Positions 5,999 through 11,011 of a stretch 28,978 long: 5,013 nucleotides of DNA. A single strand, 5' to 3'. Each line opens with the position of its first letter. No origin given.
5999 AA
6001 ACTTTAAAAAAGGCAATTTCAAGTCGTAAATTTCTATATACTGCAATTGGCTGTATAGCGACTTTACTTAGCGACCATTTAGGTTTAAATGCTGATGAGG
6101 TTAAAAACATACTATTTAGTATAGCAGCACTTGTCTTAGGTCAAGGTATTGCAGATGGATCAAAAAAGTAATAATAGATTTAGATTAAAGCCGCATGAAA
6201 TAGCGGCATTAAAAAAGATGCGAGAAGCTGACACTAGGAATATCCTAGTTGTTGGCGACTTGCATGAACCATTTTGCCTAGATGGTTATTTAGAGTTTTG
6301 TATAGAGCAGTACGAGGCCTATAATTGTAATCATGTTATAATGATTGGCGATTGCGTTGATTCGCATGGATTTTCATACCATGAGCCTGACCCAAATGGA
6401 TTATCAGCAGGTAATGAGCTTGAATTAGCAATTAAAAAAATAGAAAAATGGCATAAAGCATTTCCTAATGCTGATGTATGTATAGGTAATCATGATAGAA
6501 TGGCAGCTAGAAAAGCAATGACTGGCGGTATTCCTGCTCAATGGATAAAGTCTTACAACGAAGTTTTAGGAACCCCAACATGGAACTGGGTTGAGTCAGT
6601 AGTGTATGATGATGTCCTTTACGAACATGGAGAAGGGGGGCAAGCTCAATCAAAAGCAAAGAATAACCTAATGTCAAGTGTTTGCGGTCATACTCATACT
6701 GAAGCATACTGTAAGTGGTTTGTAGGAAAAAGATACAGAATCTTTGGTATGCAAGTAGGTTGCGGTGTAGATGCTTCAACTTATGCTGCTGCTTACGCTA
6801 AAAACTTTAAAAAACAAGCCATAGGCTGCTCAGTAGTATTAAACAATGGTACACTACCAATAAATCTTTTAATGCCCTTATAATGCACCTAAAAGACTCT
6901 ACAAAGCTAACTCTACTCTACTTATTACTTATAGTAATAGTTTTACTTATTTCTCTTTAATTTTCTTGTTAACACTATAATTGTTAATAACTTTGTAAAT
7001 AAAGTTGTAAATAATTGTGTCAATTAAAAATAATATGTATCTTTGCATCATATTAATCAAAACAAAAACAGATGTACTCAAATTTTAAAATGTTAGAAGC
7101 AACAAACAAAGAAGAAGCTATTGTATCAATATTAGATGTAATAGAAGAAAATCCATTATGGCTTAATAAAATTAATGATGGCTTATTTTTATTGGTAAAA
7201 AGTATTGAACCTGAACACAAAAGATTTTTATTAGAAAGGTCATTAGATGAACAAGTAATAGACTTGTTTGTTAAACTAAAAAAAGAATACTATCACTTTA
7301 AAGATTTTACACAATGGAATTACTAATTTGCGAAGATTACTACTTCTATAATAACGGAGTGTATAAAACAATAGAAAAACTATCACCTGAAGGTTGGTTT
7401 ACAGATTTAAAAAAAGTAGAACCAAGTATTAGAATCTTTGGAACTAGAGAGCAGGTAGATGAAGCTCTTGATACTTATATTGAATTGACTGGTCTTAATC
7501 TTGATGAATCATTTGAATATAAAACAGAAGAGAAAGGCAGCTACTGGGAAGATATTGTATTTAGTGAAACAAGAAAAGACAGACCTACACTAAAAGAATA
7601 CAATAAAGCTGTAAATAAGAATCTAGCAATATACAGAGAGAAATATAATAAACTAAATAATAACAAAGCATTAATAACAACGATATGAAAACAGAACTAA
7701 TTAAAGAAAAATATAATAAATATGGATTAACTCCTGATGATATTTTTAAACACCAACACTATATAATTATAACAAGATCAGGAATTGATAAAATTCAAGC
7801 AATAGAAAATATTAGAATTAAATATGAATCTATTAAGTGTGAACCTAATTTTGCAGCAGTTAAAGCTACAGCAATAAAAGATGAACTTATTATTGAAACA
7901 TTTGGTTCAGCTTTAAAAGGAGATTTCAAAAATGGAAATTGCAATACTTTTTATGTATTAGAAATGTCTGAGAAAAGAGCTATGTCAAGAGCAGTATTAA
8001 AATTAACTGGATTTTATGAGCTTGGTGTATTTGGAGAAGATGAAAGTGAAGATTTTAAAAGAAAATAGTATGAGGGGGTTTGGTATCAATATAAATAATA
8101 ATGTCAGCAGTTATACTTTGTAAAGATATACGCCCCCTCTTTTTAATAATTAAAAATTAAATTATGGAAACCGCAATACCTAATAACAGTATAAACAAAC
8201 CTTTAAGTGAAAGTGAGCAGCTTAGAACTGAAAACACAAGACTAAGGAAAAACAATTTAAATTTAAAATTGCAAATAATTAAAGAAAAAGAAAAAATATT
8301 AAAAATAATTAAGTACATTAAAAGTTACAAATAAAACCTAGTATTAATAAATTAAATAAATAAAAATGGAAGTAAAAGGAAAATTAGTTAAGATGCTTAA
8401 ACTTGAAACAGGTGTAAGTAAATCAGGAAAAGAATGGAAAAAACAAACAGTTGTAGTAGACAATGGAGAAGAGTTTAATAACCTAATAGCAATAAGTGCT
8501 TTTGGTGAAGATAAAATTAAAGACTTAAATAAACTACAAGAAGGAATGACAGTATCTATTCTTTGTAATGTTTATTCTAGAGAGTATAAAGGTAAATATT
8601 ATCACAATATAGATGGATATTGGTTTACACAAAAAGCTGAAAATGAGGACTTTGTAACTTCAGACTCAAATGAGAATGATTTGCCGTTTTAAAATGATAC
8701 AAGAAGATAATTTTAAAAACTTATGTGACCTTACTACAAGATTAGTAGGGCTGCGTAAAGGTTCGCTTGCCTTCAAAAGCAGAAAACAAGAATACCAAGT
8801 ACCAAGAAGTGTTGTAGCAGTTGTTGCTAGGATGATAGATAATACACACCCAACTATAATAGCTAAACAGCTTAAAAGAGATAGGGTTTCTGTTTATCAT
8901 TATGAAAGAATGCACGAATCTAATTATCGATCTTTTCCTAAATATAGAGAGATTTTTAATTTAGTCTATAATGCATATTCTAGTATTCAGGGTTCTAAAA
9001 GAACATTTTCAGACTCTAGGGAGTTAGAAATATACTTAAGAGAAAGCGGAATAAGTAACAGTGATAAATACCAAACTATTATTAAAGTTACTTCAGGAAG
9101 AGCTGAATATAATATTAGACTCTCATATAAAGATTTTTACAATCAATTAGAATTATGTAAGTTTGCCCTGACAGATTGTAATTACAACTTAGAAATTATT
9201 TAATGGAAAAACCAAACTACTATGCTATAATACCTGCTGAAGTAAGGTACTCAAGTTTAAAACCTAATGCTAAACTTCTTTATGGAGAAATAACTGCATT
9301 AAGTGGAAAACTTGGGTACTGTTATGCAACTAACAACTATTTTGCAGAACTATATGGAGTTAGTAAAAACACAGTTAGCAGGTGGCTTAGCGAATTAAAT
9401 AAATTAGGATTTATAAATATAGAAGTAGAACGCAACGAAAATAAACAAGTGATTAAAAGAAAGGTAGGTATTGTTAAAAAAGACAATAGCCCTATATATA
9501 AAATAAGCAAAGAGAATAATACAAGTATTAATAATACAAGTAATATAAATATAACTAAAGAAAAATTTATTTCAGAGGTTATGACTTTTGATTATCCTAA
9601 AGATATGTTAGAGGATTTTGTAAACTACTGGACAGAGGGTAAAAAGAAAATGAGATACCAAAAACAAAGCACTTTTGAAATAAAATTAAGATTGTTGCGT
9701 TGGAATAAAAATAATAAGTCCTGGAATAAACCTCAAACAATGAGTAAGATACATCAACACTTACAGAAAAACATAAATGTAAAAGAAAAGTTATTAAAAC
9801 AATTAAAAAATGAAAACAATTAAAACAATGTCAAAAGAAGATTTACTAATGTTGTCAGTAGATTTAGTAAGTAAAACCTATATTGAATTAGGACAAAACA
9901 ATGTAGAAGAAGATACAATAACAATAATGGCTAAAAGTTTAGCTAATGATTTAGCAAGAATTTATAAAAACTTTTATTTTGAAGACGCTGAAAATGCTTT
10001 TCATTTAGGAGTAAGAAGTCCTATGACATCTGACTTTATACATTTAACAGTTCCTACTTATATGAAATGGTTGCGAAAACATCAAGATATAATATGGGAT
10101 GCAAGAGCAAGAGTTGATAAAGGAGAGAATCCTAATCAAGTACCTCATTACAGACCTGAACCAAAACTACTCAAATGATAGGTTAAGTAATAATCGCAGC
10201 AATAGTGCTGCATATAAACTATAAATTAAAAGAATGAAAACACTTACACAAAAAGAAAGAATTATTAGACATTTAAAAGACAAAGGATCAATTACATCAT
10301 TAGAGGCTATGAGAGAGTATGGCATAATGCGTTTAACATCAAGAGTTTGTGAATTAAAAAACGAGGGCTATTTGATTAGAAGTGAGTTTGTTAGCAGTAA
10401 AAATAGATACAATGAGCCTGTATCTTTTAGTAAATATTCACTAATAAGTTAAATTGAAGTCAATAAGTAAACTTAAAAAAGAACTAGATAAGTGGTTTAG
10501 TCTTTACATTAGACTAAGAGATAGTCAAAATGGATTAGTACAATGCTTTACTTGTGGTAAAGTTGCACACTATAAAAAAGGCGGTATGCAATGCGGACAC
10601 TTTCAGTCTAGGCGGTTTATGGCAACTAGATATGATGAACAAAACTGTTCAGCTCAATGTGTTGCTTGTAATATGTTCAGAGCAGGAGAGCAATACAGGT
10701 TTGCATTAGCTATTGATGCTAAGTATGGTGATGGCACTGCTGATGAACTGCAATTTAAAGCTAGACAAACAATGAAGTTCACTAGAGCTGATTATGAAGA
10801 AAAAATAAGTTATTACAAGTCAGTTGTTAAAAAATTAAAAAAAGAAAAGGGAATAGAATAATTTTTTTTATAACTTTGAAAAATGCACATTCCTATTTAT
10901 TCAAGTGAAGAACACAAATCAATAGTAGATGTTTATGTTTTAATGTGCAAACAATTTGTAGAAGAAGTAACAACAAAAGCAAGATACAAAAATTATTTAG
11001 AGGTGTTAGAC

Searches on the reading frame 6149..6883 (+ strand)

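Call 9: search_protein_families(library=phrogs, proteins=[window:6149-6883:+])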
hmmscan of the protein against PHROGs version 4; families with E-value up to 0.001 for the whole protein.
window:6149-6883:+ (244 aa): 3 families
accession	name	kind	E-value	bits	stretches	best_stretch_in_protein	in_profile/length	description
phrog_221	-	other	1.4e-52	180.1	1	14-237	95-343/367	metallo-phosphoesterase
phrog_7339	-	DNA, RNA and nucleotide metabolism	1.3e-05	25.6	1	23-229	23-246/263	DNA repair exonuclease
phrog_20266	-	other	1.8e-05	24.7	1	26-117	169-265/450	metallo-phosphoesterase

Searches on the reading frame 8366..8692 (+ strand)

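Call 9: search_protein_families(library=phrogs, proteins=[window:8366-8692:+])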
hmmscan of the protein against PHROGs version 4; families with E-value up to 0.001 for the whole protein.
window:8366-8692:+ (108 aa): 1 family
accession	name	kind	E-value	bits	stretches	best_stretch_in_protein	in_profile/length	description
phrog_4932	-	DNA, RNA and nucleotide metabolism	4.3e-18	66.6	1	1-108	1-117/117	single strand DNA binding protein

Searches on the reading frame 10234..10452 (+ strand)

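Call 10: search_protein_families(library=phrogs, proteins=[window:10234-10452:+])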
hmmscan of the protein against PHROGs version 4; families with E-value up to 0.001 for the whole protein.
window:10234-10452:+ (72 aa): 1 family
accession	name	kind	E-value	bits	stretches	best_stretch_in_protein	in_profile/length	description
phrog_4973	-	unknown function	4.5e-20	73.1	1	1-70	64-130/149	-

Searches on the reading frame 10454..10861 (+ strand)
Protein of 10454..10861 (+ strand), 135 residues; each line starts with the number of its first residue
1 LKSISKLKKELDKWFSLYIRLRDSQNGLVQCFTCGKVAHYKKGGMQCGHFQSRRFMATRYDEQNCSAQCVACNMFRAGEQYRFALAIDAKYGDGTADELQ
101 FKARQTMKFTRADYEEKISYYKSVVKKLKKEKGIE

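Call 10: search_protein_families(library=phrogs, proteins=[window:10454-10861:+])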
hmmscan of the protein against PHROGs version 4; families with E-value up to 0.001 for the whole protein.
window:10454-10861:+ (135 aa): 2 families
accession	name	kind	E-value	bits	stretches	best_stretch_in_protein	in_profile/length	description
phrog_5034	-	DNA, RNA and nucleotide metabolism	2.7e-30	106.3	1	2-133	9-135/138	NinG/ Rap DNA junction specific endonuclease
phrog_171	-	DNA, RNA and nucleotide metabolism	9.2e-23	82.6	1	2-132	101-225/452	NinG/ Rap DNA junction specific endonuclease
